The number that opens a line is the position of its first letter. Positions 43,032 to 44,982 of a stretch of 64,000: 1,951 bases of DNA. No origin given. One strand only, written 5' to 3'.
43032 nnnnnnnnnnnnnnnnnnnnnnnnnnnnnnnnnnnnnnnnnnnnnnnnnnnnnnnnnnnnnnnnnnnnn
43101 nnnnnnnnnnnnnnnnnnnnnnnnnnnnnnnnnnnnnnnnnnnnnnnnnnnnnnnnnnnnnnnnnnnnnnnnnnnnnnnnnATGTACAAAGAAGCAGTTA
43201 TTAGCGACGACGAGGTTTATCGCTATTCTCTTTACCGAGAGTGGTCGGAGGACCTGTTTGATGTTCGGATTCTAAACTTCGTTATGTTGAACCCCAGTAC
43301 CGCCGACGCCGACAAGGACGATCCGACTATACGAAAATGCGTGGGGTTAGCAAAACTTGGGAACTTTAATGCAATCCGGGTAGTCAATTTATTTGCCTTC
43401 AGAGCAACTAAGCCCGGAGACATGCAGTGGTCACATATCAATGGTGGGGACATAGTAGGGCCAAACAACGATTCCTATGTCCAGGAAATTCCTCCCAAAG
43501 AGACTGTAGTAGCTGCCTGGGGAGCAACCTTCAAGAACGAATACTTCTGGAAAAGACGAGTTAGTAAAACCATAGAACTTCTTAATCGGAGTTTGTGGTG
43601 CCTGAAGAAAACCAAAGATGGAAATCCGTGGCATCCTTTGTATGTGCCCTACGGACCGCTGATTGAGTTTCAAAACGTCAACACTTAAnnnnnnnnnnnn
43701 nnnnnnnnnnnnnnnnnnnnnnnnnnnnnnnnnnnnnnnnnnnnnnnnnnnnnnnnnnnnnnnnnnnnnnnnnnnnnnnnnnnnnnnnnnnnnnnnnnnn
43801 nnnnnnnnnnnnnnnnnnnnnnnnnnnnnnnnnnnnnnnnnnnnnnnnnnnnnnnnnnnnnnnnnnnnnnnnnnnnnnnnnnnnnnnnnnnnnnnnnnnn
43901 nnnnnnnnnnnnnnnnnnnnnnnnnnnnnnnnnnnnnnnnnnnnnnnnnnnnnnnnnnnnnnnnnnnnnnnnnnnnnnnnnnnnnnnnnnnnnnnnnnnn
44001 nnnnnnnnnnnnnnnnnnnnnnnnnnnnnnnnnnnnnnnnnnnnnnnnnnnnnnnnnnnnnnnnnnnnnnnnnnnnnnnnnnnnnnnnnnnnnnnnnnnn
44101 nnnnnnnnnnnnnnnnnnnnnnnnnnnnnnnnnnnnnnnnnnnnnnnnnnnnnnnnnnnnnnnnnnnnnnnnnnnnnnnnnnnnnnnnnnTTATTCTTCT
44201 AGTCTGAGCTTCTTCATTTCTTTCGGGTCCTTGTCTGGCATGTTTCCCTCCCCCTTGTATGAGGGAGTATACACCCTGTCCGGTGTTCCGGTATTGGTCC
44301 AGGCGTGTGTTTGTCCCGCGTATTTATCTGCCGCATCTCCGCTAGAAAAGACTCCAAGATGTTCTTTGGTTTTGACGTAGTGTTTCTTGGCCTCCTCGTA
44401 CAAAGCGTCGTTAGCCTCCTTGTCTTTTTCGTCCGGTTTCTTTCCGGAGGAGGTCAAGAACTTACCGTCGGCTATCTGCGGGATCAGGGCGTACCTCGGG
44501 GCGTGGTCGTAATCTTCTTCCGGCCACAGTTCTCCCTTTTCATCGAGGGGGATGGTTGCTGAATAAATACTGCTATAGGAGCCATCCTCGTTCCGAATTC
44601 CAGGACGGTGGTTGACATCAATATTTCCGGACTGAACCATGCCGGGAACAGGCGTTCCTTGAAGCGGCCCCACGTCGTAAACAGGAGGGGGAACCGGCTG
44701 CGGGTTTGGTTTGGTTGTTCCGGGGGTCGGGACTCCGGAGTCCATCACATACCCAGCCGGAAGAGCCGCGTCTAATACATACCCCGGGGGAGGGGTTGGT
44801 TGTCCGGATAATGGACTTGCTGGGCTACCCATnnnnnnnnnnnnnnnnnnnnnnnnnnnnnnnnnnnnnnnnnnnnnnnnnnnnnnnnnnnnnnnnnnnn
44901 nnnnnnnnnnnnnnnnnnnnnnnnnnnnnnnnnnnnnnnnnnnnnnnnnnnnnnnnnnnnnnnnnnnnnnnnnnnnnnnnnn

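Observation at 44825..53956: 3,043-aa single ORF in the virion arm: polyvalent, ejection-type giant protein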

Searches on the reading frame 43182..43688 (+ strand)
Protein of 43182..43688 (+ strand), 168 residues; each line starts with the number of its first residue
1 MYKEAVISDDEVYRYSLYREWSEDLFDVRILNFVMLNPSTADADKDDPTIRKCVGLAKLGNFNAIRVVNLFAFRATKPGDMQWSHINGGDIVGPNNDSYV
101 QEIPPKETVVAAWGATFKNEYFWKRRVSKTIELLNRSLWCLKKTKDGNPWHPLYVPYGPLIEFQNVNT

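Call 9: search_protein_families(library=pfam, proteins=[window:43182-43688:+], max_evalue=0.01)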
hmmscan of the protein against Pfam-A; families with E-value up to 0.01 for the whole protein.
window:43182-43688:+ (168 aa): 1 family
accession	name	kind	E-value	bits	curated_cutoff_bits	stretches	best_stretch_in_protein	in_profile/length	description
PF07799.17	DUF1643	-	1.3e-32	113.1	22.5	1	14-153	1-134/134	Protein of unknown function (DUF1643)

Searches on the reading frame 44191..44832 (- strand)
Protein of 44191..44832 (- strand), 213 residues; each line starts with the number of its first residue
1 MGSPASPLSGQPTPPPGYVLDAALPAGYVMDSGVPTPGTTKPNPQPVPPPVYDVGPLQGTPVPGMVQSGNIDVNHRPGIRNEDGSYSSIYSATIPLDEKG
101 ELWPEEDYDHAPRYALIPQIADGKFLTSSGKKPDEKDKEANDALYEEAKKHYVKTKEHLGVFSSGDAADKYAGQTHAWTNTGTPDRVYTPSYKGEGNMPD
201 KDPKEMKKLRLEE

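Call 8: search_protein_families(library=phrogs, proteins=[window:44191-44832:-], max_evalue=0.001)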
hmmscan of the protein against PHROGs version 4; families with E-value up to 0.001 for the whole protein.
window:44191-44832:- (213 aa): 0 families

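Call 9: search_protein_families(library=pfam, proteins=[window:44191-44832:-], max_evalue=0.01)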
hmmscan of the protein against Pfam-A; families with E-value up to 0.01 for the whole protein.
window:44191-44832:- (213 aa): 0 families

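Call 13: search_protein_families(library=ncbifam, proteins=[window:44191-44832:-], max_evalue=0.01)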
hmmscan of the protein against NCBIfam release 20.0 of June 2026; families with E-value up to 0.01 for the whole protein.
window:44191-44832:- (213 aa): 0 families
